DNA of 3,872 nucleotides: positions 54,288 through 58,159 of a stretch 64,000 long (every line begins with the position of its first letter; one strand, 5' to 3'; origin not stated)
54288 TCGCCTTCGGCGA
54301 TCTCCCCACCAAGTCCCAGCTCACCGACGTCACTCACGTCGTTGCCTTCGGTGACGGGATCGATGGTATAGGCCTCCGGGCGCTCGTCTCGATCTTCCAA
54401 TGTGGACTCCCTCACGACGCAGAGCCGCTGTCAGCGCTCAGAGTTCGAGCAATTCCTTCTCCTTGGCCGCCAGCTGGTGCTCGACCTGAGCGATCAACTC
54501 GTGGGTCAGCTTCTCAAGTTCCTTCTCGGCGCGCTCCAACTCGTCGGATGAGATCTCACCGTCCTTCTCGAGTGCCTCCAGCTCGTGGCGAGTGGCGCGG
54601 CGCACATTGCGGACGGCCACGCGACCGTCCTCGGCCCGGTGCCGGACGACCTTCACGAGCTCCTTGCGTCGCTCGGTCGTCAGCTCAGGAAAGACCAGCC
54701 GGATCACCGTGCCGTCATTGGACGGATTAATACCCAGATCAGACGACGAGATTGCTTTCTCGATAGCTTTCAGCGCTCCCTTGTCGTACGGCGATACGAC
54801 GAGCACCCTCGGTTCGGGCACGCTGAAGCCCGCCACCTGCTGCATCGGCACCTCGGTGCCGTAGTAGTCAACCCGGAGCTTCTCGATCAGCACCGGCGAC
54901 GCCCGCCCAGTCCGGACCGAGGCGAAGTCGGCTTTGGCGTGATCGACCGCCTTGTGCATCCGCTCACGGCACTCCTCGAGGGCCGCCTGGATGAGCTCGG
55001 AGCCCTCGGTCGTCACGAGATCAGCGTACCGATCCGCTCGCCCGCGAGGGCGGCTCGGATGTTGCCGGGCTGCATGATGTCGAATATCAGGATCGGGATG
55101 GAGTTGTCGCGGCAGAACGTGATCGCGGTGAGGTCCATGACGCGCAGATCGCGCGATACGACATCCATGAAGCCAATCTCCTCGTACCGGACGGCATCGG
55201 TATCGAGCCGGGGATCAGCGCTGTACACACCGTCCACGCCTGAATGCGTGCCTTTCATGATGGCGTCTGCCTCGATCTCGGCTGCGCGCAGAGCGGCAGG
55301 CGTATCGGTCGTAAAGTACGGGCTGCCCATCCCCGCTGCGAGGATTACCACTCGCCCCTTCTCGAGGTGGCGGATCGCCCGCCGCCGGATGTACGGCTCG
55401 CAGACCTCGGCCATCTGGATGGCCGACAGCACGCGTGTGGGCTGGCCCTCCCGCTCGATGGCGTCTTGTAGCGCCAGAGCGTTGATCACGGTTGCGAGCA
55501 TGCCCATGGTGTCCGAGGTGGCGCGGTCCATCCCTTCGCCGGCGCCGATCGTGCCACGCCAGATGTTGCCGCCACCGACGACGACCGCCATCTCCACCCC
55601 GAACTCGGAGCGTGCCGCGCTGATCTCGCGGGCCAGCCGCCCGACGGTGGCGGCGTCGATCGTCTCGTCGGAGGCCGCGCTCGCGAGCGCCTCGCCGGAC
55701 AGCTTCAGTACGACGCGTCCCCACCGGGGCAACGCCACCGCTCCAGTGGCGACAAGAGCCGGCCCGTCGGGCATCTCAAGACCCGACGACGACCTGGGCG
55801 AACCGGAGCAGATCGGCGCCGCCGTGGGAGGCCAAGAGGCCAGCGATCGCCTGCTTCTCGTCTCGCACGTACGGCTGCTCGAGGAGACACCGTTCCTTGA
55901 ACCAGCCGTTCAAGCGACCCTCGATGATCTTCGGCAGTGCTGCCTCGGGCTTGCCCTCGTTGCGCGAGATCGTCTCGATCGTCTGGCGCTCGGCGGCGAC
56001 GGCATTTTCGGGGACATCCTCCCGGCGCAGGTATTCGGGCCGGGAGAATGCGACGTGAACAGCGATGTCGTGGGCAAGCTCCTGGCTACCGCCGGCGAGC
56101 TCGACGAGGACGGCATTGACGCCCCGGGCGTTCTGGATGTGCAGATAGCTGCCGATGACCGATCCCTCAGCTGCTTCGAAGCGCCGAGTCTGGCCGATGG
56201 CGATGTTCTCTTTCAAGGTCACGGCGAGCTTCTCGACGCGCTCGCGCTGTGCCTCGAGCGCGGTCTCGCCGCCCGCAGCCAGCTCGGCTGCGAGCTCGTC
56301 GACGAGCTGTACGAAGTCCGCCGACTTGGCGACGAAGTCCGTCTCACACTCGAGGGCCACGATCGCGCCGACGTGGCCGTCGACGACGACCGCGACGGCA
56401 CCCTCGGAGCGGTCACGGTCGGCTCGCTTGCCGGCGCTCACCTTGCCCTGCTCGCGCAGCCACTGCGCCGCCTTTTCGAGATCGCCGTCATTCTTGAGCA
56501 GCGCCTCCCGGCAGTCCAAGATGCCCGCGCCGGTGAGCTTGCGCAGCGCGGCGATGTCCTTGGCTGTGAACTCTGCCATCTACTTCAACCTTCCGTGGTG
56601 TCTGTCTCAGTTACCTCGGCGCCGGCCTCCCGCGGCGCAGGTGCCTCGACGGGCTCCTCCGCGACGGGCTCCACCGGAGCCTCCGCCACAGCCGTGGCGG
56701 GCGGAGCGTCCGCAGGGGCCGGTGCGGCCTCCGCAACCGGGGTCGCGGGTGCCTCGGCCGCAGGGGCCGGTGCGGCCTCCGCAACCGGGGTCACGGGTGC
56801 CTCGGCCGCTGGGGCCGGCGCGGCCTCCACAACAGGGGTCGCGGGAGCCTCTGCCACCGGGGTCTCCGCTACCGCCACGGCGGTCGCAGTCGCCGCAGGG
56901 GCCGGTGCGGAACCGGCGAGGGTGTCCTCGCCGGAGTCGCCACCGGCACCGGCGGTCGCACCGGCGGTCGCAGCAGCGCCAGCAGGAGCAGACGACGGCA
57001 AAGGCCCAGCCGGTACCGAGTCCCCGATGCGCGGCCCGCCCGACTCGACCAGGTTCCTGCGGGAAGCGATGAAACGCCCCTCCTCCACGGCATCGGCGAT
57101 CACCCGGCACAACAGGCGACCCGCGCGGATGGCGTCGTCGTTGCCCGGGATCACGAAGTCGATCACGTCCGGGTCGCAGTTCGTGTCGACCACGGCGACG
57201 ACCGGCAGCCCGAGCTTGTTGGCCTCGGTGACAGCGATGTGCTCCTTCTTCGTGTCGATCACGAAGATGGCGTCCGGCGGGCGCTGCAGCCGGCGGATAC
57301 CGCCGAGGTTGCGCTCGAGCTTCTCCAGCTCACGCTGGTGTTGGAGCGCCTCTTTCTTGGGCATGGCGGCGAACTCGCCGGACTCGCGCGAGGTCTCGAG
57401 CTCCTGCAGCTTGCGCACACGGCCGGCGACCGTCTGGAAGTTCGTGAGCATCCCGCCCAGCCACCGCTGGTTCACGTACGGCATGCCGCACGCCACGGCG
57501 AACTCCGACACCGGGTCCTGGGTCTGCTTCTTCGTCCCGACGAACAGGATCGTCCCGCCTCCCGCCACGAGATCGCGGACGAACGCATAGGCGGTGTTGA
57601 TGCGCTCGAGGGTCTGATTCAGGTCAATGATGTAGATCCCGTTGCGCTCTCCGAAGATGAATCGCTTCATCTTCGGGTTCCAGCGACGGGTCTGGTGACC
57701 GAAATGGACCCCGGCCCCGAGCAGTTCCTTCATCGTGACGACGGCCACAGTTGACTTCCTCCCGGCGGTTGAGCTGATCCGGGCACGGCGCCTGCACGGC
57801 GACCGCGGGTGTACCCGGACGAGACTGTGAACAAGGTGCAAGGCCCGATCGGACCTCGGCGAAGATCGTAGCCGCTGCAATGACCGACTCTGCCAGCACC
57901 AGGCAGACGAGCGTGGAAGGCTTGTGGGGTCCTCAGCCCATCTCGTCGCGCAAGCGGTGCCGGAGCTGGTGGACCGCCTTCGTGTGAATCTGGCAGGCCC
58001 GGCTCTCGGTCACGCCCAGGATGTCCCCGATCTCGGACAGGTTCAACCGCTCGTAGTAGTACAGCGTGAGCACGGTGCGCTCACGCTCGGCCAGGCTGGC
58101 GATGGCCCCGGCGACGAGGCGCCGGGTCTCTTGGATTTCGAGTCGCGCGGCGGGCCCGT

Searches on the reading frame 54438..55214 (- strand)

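Call 57: search_protein_families(library=pfam, proteins=[window:54438-55214:-], max_evalue=0.001)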
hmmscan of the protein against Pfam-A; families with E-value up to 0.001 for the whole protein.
window:54438-55214:- (258 aa): 1 family
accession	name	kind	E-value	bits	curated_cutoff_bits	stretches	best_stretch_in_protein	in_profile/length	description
PF01765.24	RRF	-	3.3e-62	209.6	29.7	1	94-256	2-164/164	Ribosome recycling factor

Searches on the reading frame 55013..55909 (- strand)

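Call 57: search_protein_families(library=pfam, proteins=[window:55013-55909:-], max_evalue=0.001)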
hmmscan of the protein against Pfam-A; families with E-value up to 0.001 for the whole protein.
window:55013-55909:- (298 aa): 1 family
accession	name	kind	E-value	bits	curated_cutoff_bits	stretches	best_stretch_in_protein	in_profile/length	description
PF00696.33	AA_kinase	-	1.1e-29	104.2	24.9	1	65-277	2-234/234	Amino acid kinase family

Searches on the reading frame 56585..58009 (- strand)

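Call 57: search_protein_families(library=pfam, proteins=[window:56585-58009:-], max_evalue=0.001)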
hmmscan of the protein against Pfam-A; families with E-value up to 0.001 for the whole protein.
window:56585-58009:- (474 aa): 1 family
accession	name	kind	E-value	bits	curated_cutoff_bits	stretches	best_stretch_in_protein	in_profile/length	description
PF00318.25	Ribosomal_S2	-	5.7e-96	320.4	26.1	1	96-311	1-216/216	Ribosomal protein S2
